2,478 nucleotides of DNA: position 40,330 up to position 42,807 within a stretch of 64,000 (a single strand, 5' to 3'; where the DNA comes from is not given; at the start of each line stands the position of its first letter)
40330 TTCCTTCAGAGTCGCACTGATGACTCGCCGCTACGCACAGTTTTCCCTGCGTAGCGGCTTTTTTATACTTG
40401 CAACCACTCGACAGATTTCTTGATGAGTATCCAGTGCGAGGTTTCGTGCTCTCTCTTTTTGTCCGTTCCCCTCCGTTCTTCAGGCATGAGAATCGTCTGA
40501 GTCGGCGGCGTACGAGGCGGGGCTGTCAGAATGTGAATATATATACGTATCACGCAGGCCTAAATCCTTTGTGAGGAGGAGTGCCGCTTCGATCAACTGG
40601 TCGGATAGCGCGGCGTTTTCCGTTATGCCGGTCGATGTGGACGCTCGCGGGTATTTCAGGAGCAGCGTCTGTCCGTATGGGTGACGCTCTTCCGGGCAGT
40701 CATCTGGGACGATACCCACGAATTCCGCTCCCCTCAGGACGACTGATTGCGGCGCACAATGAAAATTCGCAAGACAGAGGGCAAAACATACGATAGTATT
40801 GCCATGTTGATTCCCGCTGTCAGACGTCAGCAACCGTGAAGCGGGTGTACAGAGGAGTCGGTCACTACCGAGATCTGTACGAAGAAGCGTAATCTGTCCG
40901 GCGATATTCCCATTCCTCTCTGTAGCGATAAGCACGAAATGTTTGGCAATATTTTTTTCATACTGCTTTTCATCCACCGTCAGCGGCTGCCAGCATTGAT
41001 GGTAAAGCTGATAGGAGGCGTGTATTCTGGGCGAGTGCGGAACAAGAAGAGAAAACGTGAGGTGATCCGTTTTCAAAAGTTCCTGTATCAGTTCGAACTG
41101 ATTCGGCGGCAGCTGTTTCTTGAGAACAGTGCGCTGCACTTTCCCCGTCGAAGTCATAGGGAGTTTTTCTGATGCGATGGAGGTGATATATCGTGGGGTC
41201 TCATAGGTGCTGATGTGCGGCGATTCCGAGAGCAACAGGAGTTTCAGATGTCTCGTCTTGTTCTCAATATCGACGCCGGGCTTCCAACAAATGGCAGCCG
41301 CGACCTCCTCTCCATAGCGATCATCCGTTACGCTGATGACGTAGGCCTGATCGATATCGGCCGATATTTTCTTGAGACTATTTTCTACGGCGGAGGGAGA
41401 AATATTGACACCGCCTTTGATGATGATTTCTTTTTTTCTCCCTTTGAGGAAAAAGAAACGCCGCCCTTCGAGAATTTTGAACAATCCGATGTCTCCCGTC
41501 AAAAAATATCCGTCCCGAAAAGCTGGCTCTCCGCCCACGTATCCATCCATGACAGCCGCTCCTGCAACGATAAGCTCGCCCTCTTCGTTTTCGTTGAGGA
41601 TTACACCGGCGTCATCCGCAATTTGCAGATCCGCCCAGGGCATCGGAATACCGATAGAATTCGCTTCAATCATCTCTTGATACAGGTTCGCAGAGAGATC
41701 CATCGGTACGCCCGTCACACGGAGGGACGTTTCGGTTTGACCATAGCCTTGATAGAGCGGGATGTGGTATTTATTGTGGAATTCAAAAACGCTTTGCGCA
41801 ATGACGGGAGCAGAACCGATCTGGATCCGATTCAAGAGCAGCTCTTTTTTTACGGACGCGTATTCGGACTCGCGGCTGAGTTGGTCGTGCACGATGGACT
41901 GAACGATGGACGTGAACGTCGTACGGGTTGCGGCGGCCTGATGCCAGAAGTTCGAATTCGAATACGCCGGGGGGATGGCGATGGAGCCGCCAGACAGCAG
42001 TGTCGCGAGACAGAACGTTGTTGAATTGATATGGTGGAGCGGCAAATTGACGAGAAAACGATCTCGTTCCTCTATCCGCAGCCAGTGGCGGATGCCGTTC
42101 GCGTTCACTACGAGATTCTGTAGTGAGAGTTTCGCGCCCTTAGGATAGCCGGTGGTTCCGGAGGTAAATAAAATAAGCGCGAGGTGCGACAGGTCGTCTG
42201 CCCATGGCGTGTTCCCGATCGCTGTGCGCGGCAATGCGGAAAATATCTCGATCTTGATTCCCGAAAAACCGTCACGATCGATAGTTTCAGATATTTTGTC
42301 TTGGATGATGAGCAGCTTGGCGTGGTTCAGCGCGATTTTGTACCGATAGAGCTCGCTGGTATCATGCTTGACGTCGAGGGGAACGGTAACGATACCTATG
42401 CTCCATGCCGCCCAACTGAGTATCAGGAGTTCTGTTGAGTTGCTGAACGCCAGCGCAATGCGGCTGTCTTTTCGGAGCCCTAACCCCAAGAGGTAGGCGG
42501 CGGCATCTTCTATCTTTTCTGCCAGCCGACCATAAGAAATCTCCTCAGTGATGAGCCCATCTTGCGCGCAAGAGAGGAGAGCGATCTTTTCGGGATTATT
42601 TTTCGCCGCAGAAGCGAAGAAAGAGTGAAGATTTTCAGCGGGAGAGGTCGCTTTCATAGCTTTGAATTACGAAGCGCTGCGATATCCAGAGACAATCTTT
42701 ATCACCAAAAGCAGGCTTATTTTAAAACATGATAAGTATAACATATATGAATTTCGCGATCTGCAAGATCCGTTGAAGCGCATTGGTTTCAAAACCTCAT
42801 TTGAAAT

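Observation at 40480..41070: C-terminal domain of about 195 aa, of unknown function, fused to the adenylating enzyme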

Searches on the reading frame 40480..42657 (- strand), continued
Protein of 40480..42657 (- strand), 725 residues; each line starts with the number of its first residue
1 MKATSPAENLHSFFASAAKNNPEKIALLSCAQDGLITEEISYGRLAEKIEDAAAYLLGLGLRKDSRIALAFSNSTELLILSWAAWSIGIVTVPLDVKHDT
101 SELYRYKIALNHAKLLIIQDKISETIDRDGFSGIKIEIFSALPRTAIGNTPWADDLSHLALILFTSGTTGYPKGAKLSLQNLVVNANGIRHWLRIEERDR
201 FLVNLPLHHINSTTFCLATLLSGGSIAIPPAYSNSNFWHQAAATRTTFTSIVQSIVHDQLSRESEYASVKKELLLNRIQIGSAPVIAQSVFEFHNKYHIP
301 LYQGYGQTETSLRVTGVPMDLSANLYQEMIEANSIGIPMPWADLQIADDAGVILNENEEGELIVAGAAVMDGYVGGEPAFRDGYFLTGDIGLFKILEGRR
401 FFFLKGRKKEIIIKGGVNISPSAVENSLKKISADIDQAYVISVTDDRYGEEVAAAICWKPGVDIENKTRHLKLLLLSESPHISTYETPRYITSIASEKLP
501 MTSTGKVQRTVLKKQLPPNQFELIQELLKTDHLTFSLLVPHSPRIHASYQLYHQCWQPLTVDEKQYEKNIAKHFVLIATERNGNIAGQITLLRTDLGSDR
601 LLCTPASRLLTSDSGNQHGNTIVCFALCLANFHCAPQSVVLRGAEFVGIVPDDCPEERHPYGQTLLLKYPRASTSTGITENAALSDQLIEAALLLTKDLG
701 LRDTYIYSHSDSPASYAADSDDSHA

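Call 59: search_protein_families(library=ncbifam, proteins=[L001:13889-15082:+], max_evalue=0.00001)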
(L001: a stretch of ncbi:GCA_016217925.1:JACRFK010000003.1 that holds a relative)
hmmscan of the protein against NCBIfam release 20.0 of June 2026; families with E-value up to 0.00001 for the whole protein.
L001:13889-15082:+ (398 aa): 0 families

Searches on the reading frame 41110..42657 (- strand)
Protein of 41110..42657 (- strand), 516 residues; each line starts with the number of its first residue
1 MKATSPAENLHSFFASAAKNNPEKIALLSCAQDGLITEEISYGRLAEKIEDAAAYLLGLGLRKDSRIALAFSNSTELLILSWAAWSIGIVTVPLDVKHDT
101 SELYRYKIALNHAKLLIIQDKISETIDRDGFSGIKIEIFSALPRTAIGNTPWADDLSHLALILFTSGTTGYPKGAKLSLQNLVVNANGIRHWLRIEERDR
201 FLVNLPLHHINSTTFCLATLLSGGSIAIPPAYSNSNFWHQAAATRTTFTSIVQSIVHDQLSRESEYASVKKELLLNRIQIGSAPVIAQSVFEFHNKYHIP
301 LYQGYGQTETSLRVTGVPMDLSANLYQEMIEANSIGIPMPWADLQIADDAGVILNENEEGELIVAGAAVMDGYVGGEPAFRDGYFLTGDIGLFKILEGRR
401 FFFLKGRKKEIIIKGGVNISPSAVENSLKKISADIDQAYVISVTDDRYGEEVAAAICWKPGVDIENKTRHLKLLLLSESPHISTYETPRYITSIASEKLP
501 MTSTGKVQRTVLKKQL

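Call 45: search_solved_structures(query=window:41110-42657:-, max_evalue=1e-20)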
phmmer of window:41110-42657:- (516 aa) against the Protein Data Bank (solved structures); distinct sequences matched with E-value up to 1e-20: 28.
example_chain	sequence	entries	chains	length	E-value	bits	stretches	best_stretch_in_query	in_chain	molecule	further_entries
6qjz_A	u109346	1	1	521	4.1e-43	151.1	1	154-512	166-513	oxalyl CoA-synthetase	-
5ie0_A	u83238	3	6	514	2.2e-37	132.2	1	12-513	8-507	Oxalate--CoA ligase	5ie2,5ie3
8wev_A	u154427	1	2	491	4.8e-37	131.1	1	40-512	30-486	Feruloyl-CoA Synthetase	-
8weu_A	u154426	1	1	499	5e-37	131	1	40-512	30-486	Fatty-acyl-CoA synthase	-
3r44_A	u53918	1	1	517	2e-34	122.4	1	42-515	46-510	fatty acyl CoA synthetase FADD13 (FATTY-ACYL-CoA SYNTHETASE)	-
3ipl_A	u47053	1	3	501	8.7e-31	110.5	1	153-513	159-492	2-succinylbenzoate--CoA ligase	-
5x8f_A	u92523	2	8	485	3.4e-30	108.5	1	17-459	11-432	2-succinylbenzoate--CoA ligase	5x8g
5buq_A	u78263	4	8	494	4.4e-30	108.1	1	17-457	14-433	2-succinylbenzoate--CoA ligase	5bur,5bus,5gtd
8aff_A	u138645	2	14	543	6.7e-30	107.5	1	156-513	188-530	Oxalate--CoA ligase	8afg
4fuq_A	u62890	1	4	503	1.3e-29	106.6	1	21-514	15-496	Malonyl CoA synthetase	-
4fut_A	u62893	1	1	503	8.6e-29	103.9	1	21-514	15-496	Malonyl CoA synthetase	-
4gxq_A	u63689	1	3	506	2.1e-28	102.6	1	21-514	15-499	Malonyl CoA synthetase, Benzoate-CoA ligase Chimeric protein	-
4gxr_A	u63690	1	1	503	1.5e-27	99.8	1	21-514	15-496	Malonyl CoA synthetase, Benzoate-CoA ligase Chimeric protein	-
6mfy_A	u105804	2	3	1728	4e-26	95.1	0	37-385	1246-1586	Linear gramicidin synthase subunit A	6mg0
6mfz_A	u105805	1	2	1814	4.8e-26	94.8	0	37-385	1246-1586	Linear gramicidin synthase subunit A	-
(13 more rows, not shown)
